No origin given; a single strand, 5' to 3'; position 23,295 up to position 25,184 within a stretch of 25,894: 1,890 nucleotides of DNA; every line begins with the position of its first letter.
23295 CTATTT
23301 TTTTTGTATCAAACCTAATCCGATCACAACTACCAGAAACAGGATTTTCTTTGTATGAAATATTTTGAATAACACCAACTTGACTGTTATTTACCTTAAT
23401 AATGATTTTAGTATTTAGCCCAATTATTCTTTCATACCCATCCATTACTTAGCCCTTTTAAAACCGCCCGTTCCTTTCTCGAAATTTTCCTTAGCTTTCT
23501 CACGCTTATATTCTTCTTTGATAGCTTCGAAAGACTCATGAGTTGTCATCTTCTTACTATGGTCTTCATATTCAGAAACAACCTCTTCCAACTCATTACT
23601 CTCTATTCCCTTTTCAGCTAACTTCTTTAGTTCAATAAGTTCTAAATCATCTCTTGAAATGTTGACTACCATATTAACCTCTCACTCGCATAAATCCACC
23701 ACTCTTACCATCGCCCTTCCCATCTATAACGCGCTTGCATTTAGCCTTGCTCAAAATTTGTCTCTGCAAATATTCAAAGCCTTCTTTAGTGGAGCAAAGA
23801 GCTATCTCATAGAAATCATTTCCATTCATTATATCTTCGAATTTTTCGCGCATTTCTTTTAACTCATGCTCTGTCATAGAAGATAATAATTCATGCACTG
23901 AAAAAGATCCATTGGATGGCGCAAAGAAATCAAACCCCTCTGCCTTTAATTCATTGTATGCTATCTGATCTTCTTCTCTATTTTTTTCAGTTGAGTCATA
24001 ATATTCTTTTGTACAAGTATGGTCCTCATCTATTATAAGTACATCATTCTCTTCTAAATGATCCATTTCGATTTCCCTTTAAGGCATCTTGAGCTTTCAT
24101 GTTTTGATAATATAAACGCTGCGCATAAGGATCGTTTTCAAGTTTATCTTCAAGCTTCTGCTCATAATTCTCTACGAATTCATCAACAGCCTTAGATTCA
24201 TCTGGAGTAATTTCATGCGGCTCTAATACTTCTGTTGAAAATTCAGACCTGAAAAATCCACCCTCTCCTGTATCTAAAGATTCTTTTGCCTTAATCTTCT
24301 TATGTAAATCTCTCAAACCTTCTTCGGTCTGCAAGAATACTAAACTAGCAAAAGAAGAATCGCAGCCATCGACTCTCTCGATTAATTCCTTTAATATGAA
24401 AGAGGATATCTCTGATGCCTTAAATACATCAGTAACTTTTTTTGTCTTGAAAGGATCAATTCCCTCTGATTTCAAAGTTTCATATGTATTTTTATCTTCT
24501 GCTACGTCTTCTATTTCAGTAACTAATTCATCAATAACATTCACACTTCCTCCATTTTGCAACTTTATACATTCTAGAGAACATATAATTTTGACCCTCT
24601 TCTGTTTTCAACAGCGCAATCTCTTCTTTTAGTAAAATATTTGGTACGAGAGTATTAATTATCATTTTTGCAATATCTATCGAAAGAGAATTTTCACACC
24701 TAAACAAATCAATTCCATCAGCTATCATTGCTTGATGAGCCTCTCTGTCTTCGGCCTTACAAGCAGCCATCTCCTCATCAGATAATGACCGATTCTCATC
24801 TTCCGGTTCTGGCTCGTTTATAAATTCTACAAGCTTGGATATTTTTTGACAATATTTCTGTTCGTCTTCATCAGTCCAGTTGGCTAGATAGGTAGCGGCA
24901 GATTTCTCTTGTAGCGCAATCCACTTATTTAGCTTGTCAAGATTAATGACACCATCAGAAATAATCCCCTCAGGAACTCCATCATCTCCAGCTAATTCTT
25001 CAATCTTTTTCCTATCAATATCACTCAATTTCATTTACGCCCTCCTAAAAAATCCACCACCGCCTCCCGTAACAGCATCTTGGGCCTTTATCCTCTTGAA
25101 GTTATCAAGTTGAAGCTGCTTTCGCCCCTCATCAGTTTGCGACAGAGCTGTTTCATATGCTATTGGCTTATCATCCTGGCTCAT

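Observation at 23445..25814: Tandem array of five paralogous small genes with a conserved C-terminal ...KA[QK]...G-G-G-F-[F/M/K]-R motif, which I do not recognise as a known family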

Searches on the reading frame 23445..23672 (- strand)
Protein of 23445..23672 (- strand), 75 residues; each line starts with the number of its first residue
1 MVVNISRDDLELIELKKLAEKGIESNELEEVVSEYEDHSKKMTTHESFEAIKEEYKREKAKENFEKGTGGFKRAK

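Call 3: search_protein_families(library=phrogs, proteins=[window:23445-23672:-], max_evalue=0.01)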
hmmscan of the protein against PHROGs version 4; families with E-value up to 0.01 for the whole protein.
window:23445-23672:- (75 aa): 0 families

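Call 4: search_protein_families(library=pfam, proteins=[window:23445-23672:-], max_evalue=0.01)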
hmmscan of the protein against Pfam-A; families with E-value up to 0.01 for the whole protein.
window:23445-23672:- (75 aa): 1 family
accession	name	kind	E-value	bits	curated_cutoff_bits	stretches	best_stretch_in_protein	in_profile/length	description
PF17241.8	Retrotran_gag_4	-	0.0078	16.4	23.5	1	28-65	88-126/154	Ty5 Gag N-terminal region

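Call 27: find_homologous_proteins(query=window:23445-23672:-, max_evalue=0.01)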
Query window:23445-23672:- (75 aa): 24 proteins with E <= 0.01 among 25 candidates.
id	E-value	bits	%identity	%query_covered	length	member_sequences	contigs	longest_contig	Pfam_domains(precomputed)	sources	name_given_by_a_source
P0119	2.8e-38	146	100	100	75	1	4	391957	-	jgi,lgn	jgi:hypothetical protein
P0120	3.9e-34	133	91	100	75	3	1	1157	-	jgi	jgi:hypothetical protein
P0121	2.6e-33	131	85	100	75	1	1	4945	-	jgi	jgi:hypothetical protein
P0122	9.1e-33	129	85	100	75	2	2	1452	-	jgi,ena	jgi:hypothetical protein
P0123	3.2e-32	127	87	100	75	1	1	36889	-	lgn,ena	-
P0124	3.7e-32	127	84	100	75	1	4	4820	-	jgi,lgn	jgi:hypothetical protein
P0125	5.5e-32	126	85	100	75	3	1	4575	-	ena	-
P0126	8.1e-32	126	84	100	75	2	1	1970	-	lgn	-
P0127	1.2e-31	125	81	100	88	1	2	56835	-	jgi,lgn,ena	-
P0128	1.8e-31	125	82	99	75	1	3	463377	-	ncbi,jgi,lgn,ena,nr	ncbi:hypothetical protein M0R72_02000 [Candidatus Pacearchaeota archaeon]|jgi:hypothetical protein|n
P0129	1.8e-31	125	83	100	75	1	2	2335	-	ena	-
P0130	2.2e-29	118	80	99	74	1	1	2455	-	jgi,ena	-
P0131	5.1e-29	117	80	99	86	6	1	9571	-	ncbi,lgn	-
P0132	6.8e-29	117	80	100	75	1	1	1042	-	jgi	jgi:hypothetical protein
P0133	8.4e-29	116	75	100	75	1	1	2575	-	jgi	jgi:hypothetical protein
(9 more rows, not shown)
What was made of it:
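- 23445..23672 (-): Gene E (75 aa). It is a conserved small helical protein whose last 26 residues (23448-23525) match the A tail: ........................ 24 clusters (call 27).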

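Call 45: search_protein_families(library=ncbifam, proteins=[window:23445-23672:-], max_evalue=1)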
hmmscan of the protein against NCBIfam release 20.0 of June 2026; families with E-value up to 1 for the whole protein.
window:23445-23672:- (75 aa): 3 families
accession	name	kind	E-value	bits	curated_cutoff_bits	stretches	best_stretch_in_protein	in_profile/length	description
NF010733.0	PRK14135.1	equivalog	0.0066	16.1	240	1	16-63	133-180/267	recombination regulator RecX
NF042955.1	Ppl_antiphage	equivalog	0.045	11.7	1000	1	13-59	563-609/882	anti-phage protein Ppl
NF033631.1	SLATT_5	subfamily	0.057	12.9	60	1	14-62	99-150/180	SLATT domain-containing protein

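Call 57: search_protein_families(library=pfam, alignment_id=A3, max_evalue=10)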
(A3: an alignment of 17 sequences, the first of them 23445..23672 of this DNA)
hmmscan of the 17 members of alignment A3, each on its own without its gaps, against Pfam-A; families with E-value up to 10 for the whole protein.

A. member 1, window:23445-23672:- (75 aa): 1 family
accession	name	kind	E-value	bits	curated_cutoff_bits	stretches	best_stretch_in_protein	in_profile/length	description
PF17241.8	Retrotran_gag_4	-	0.0078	16.4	23.5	1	28-65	88-126/154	Ty5 Gag N-terminal region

B. families by the number of members that match (of 17 scanned): 27 families (the first 25 are shown)
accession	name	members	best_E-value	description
PF17241.8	Retrotran_gag_4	14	0.0012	Ty5 Gag N-terminal region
PF02984.24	Cyclin_C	4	0.037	Cyclin, C-terminal domain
PF24901.1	HTH_MCM7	3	0.014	DNA replication licensing factor MCM7, winged helix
PF18151.6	DUF5601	3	0.02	Domain of unknown function (DUF5601)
PF21982.2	RecX_HTH1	2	0.01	RecX, first three-helix domain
PF16469.10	NPA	2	0.011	Nematode polyprotein allergen ABA-1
PF19416.4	Astro_VPg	2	0.014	Astrovirus VPg protein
PF07176.17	DUF1400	2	0.075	Alpha/beta hydrolase of unknown function (DUF1400)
PF18609.8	SAM_Exu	2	0.15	Exuperantia SAM-like domain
PF05099.18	TerB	1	0.00013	Tellurite resistance protein TerB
PF05149.17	Flagellar_rod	1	0.00054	Paraflagellar rod protein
PF06152.16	Phage_min_cap2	1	0.005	Phage minor capsid protein 2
PF18515.6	Rh5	1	0.013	Rh5 coiled-coil domain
PF01196.24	Ribosomal_L17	1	0.029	Ribosomal protein L17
PF19421.4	Fry_C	1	0.036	Furry protein C-terminal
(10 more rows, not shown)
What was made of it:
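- On RecX: 2 of 17 members match at E=0.01 (call 57).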

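Call 58: search_solved_structures(query=A3, max_evalue=10, show_alignments=3)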
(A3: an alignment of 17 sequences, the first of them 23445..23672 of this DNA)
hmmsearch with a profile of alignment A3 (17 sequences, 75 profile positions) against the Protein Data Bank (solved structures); distinct sequences matched with E-value up to 10: 15.
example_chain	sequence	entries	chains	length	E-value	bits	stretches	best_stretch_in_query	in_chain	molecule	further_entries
5f42_A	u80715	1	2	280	0.074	16.8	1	17-73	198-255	Acyl-[acyl-carrier-protein]--UDP-N-acetylglucosamine O-acyltransferase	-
5n7i_A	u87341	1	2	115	0.1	16.3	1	24-64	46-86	MARVEL domain-containing protein 2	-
6okx_A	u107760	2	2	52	0.19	15.4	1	13-50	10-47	Plasminogen-binding group A streptococcal M-like protein PAM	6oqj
5n7h_A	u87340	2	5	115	0.31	14.8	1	24-64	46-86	MARVEL domain-containing protein 2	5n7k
36ro_D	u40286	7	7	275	0.48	14.2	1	2-31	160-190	DNA-directed RNA polymerase subunit Rpo3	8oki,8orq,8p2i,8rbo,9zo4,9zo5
2kq6_A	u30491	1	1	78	0.53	14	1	9-60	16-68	Polycystin-2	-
8cro_D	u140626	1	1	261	0.61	13.9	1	2-31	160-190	DNA-directed RNA polymerase subunit Rpo3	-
1g6u_A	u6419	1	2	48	0.71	13.6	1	13-47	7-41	DOMAIN SWAPPED DIMER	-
2y4q_A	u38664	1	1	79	0.72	13.6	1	9-59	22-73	POLYCYSTIN-2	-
6okw_A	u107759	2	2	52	0.81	13.5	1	13-50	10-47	Plasminogen-binding group A streptococcal M-like protein PAM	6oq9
7pnt_Q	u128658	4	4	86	0.84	13.4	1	23-62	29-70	28S ribosomal protein S21, mitochondrial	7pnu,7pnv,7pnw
8a42_A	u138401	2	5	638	3.5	11.4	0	30-63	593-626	Oligopeptide-binding protein AmiA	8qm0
2kld_A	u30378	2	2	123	5.7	10.7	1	9-60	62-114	Polycystin-2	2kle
4mtn_A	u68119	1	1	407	6.2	10.6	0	6-48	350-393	Transcription termination factor NusA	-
2zze_A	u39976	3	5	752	7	10.5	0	12-38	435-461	Alanyl-tRNA synthetase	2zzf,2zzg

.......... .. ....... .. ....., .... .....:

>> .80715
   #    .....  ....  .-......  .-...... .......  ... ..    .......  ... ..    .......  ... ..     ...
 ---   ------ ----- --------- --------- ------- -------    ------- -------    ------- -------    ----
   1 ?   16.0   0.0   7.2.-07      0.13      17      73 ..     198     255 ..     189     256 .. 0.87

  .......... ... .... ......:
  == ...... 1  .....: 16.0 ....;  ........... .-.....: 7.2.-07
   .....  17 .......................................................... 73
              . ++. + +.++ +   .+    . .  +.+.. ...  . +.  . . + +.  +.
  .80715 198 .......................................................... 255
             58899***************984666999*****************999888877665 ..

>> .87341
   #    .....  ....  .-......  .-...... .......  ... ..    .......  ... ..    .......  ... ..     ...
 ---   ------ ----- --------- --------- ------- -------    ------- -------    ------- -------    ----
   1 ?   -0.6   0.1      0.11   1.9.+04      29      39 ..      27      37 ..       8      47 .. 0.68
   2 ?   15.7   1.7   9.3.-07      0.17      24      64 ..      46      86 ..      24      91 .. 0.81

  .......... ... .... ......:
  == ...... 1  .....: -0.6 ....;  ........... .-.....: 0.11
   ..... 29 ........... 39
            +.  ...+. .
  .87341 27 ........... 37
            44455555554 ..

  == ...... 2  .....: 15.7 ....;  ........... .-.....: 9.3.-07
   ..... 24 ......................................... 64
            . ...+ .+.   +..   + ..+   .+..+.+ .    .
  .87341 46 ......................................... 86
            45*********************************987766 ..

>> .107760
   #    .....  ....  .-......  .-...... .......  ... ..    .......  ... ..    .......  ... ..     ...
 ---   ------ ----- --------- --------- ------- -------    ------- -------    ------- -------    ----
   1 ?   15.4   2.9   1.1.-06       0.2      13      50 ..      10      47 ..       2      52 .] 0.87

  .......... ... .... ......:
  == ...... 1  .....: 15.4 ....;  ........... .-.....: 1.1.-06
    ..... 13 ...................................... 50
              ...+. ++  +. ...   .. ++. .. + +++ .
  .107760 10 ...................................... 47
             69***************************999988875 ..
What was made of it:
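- On RecX: There is no RecX among the PDB sequence hits (call 58).
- Closest known: RecX. Different: The E-family profile does not find any RecX chain in the PDB (call 58).
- Tried and rejected: RecX-like reading of E. Rejected (calls 45, 57, 58).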

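Call 77: predict_structure(alignment_id=A5)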
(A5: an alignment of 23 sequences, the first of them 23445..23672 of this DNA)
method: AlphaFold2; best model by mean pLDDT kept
length: 75 residues; sequences in the alignment: 23
mean_pLDDT: 62.6   pTM: 0.27
mean pLDDT of the five models: 62.6, 60.8, 59.4, 58.0, 56.9
residues with pLDDT >= 90: 0; 70-90: 20; 50-70: 53; < 50: 2
segments of 3 or more residues with pLDDT < 50: none
pLDDT, mean of each block of 10 residues (from residue 1): 62 68 53 55 62 77 65 53
secondary structure, 60 per line:
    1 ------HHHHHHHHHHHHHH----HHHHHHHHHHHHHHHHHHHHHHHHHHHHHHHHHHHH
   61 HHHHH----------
elements in order: H7-20 H25-65
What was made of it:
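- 23445..23672 (-): AF2 predicts two helices and a floppy tail at low confidence (call 77).
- E is predicted as helices plus a floppy tail (call 77).
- Tried and rejected: AF2 of E. Confidence was too low for a fold search (call 77).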

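Call 78: find_encoding_contigs(protein=P0119, flank=10000, max_places=2)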
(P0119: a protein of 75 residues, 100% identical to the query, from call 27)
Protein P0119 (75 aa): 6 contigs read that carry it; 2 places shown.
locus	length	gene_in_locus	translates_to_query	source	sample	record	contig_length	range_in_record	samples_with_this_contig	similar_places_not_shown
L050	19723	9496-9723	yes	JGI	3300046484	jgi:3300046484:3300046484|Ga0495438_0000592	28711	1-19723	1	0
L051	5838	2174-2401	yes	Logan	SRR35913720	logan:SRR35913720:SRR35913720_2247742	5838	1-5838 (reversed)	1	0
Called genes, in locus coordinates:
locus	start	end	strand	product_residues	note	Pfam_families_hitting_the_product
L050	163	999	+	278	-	PF12705:PDDEXK_1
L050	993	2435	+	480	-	PF05697:Trigger_N, PF00254:FKBP_C (faint), PF05698:Trigger_C (weak)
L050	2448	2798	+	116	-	-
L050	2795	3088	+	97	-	-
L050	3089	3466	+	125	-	-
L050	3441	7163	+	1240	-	PF02811:PHP, PF07733:DNA_pol3_alpha, PF17657:DNA_pol3_finger, PF14579:HHH_6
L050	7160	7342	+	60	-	-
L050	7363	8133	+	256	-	-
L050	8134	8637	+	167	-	-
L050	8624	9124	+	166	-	-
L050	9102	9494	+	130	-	-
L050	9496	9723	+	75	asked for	-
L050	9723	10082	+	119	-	-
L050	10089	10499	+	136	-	-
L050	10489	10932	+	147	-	-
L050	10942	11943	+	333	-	PF00154:RecA_N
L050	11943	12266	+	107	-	-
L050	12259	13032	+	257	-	-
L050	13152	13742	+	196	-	-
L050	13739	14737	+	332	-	PF00226:DnaJ, PF01556:DnaJ_C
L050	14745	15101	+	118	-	-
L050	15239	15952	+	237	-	PF13662:Toprim_4, PF13155:Toprim_2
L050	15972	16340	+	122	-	PF00196:GerE (faint)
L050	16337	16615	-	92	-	-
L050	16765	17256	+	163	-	-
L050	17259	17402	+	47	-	-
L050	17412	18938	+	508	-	-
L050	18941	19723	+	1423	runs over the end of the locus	-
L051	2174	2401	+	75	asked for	-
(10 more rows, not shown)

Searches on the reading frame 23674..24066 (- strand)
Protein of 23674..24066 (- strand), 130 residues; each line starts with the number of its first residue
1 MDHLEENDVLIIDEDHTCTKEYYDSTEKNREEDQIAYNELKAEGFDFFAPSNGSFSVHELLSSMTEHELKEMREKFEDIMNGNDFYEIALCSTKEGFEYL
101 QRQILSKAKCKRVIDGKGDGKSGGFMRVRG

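Call 3: search_protein_families(library=phrogs, proteins=[window:23674-24066:-], max_evalue=0.01)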
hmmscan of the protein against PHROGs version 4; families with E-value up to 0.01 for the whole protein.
window:23674-24066:- (130 aa): 1 family
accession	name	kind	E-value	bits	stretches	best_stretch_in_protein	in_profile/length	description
phrog_24839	-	unknown function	0.0085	17.2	0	74-102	5-33/79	-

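Call 4: search_protein_families(library=pfam, proteins=[window:23674-24066:-], max_evalue=0.01)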
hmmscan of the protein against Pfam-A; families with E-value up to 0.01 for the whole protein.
window:23674-24066:- (130 aa): 0 families

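Call 45: search_protein_families(library=ncbifam, proteins=[window:23674-24066:-], max_evalue=1)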
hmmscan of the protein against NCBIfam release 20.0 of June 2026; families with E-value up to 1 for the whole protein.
window:23674-24066:- (130 aa): 0 families

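Call 48: find_homologous_proteins(query=A4, max_evalue=0.01)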
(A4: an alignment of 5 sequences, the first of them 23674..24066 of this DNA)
Query A4 (5 sequences) (130 aa, profile of the alignment): 11 proteins with E <= 0.01 among 8000 candidates.
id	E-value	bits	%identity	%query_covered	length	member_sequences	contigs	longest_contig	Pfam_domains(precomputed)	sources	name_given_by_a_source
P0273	5.7e-67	243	74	92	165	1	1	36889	-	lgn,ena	-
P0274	2.9e-52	195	28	62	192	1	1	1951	-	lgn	-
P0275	5.0e-52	194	39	23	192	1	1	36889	-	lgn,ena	-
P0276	7.3e-51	191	100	100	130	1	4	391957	-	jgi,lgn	jgi:hypothetical protein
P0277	1.4e-45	173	28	64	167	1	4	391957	-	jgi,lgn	jgi:hypothetical protein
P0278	9.8e-40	154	31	65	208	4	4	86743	-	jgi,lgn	jgi:hypothetical protein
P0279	7.4e-39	151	50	15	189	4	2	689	-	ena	-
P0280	8.4e-38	148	75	100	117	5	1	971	-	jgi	jgi:hypothetical protein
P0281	3.4e-31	127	24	76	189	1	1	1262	-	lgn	-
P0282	1.0e-27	115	64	94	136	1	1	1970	-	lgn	-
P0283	1.4e-4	40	57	11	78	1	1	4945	-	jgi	jgi:hypothetical protein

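Call 50: find_encoding_contigs(protein=P0278, flank=5000, max_places=3)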
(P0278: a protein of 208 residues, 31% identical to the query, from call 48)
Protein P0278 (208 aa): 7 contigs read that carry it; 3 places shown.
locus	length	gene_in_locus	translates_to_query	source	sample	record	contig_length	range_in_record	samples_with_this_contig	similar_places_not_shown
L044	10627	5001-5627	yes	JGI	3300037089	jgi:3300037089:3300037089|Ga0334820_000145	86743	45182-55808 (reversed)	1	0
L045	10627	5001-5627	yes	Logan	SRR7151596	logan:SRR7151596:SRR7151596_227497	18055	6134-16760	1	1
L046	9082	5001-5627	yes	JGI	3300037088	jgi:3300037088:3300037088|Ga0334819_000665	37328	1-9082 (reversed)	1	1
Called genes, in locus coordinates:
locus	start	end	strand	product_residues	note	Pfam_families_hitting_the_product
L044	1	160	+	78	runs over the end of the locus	-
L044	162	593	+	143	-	-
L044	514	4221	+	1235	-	PF02811:PHP, PF07733:DNA_pol3_alpha, PF17657:DNA_pol3_finger, PF14579:HHH_6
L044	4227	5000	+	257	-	-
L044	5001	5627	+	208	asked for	-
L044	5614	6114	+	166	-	-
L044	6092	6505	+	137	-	-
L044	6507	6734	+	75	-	-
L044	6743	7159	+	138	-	-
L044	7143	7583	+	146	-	-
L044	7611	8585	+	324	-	PF00154:RecA_N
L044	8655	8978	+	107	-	-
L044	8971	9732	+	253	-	-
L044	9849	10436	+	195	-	-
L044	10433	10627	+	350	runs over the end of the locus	PF00226:DnaJ, PF01556:DnaJ_C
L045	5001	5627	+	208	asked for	-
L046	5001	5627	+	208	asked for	-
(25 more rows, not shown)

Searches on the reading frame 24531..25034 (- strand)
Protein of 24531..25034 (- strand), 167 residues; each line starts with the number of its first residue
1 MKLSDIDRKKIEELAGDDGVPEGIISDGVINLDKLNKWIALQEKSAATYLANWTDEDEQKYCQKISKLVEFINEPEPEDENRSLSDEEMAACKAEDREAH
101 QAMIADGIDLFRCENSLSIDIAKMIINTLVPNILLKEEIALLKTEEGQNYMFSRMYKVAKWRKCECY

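Call 3: search_protein_families(library=phrogs, proteins=[window:24531-25034:-], max_evalue=0.01)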
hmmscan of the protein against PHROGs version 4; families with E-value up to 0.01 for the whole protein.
window:24531-25034:- (167 aa): 0 families

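Call 4: search_protein_families(library=pfam, proteins=[window:24531-25034:-], max_evalue=0.01)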
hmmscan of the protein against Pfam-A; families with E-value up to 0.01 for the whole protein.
window:24531-25034:- (167 aa): 0 families

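Call 45: search_protein_families(library=ncbifam, proteins=[window:24531-25034:-], max_evalue=1)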
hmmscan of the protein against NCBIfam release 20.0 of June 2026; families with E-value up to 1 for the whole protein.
window:24531-25034:- (167 aa): 1 family
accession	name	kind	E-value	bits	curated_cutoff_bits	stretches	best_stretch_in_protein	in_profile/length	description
NF005134.0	PRK06585.1-1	equivalog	0.007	15.4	478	1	32-74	143-185/326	DNA polymerase III subunit delta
